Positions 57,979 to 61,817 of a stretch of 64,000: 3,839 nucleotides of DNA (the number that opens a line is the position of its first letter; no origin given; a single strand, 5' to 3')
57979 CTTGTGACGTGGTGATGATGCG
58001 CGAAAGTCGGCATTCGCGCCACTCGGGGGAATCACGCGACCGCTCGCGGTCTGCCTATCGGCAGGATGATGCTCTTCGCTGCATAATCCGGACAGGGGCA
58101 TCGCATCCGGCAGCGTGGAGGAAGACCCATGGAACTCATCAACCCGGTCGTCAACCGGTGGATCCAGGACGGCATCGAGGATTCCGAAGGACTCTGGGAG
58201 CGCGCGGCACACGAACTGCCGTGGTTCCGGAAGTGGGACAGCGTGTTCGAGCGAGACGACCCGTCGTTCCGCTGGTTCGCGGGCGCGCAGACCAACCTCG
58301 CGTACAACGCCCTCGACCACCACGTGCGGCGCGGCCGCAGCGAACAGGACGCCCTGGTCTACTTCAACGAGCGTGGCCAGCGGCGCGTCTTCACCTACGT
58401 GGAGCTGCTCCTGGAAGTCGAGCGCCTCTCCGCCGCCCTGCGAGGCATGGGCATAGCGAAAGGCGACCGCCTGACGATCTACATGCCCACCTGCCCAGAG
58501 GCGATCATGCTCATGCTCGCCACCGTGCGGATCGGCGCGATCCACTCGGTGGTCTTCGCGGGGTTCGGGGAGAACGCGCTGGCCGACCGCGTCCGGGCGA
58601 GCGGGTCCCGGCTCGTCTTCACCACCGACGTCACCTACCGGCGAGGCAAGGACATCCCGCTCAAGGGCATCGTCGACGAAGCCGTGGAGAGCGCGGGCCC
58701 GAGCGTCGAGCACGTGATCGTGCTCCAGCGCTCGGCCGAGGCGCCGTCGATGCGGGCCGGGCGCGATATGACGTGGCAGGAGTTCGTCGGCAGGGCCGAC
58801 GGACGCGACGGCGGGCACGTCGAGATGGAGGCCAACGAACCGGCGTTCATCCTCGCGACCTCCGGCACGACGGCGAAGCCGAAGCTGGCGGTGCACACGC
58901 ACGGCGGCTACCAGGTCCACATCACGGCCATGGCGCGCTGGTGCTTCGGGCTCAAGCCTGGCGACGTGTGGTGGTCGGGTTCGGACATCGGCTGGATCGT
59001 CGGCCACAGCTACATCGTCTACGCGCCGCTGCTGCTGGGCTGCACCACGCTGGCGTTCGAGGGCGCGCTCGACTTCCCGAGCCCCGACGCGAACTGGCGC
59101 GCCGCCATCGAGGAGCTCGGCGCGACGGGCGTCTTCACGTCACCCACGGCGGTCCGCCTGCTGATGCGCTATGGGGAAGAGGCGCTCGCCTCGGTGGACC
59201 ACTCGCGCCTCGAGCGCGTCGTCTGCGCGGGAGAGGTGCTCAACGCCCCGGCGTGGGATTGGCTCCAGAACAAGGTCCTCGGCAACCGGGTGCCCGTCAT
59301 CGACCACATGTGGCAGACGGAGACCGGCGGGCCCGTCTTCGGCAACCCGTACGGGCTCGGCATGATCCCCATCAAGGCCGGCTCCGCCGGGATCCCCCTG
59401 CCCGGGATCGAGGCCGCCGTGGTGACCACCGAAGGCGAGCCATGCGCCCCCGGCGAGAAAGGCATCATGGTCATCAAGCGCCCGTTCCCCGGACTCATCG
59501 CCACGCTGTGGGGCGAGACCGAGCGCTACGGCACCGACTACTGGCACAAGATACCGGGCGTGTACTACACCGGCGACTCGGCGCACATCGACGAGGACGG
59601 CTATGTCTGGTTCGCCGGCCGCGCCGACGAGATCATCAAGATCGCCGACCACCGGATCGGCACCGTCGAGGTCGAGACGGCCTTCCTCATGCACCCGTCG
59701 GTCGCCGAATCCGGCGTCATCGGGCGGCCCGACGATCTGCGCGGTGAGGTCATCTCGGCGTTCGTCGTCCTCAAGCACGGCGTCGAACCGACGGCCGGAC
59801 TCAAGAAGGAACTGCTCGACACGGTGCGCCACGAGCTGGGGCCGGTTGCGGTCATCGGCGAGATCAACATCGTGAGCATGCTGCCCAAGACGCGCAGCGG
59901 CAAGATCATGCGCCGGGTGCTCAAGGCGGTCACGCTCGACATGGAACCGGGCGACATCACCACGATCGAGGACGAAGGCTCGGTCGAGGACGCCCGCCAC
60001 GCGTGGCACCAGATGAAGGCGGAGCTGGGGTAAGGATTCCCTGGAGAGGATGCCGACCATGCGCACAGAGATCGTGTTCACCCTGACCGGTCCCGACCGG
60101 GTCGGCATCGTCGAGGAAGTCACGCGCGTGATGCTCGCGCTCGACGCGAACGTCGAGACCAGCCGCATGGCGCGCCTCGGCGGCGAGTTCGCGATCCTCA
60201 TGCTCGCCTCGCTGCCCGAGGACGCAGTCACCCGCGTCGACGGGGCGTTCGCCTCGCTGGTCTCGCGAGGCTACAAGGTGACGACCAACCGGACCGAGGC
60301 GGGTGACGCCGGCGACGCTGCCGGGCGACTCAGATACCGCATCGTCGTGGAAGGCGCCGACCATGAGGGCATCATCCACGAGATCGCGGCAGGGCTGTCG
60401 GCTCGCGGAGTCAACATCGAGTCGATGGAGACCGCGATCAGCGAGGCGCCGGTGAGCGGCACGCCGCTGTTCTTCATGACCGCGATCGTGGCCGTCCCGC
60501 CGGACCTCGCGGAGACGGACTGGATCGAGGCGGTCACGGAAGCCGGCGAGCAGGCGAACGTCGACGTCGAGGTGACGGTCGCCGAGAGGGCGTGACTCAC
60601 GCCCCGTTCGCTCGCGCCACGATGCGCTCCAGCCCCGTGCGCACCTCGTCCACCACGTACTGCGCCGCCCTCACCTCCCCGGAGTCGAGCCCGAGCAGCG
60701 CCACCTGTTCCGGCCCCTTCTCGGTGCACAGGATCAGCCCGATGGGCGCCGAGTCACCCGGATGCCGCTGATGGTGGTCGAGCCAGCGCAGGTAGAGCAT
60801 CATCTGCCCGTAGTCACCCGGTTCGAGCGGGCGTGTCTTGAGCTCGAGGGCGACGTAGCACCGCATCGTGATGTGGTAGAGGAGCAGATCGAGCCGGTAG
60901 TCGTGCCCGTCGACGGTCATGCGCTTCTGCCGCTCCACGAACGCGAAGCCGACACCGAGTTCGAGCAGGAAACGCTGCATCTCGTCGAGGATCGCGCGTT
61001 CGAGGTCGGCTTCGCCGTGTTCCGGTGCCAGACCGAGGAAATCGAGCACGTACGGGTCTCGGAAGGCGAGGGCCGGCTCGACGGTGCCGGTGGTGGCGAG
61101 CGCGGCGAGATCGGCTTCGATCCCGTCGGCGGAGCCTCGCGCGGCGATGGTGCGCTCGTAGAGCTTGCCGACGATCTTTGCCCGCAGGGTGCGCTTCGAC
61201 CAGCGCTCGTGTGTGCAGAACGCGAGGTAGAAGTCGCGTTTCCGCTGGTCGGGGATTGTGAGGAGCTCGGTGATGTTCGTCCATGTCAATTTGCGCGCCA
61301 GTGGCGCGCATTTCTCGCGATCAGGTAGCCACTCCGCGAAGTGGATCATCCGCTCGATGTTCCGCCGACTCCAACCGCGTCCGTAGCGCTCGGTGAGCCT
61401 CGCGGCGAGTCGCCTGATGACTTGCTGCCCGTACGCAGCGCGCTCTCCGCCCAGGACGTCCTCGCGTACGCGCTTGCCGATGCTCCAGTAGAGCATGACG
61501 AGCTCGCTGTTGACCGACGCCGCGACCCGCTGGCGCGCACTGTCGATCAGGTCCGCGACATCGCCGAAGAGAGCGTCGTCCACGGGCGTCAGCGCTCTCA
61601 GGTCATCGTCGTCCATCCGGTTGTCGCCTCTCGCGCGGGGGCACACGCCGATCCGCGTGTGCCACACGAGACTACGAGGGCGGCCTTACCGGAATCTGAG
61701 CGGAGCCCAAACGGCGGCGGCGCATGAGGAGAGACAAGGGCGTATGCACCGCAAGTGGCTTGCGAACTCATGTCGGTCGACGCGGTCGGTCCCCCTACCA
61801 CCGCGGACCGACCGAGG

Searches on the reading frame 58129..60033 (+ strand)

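Call 69: search_protein_families(library=pfam, proteins=[window:58129-60033:+], max_evalue=0.001)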
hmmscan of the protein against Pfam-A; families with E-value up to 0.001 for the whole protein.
window:58129-60033:+ (634 aa): 3 families
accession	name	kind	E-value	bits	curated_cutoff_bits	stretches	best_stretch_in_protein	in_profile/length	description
PF00501.34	AMP-binding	-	2.2e-69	234.6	29.9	1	66-452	5-377/384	AMP-binding enzyme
PF13193.12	AMP-binding_C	-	1.2e-23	84.2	24.5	1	514-592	1-76/76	AMP-binding enzyme C-terminal domain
PF16177.11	ACAS_N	-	3.3e-13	49.7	27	1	13-61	6-55/55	Acetyl-coenzyme A synthetase N-terminus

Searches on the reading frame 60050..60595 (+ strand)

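Call 68: search_protein_families(library=pfam, proteins=[window:60050-60595:+], max_evalue=0.001)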
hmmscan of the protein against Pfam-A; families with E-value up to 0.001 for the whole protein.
window:60050-60595:+ (181 aa): 4 families
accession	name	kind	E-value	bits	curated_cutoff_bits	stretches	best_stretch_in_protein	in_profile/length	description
PF13740.12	ACT_6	-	3.5e-15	56.1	23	1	8-66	3-61/76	ACT domain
PF01842.31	ACT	-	7.7e-10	38.8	27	1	96-144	1-46/66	ACT domain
PF13291.12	ACT_4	-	1.7e-05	25.8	27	0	96-129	7-40/80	ACT domain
PF21086.3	ACT_PSP_2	-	0.00074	20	24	0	109-175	17-76/77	ACT domain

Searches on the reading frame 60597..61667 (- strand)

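Call 68: search_protein_families(library=pfam, proteins=[window:60597-61667:-], max_evalue=0.001)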
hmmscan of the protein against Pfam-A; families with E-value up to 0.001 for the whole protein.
window:60597-61667:- (356 aa): 2 families
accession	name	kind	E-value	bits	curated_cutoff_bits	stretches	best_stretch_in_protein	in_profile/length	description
PF06250.17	YhcG_C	-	1.2e-43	149.1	32.5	1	201-337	3-140/157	YhcG PDDEXK nuclease domain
PF17761.7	DUF1016_N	-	2.4e-42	144.7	32.8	1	37-172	2-137/137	DUF1016 N-terminal domain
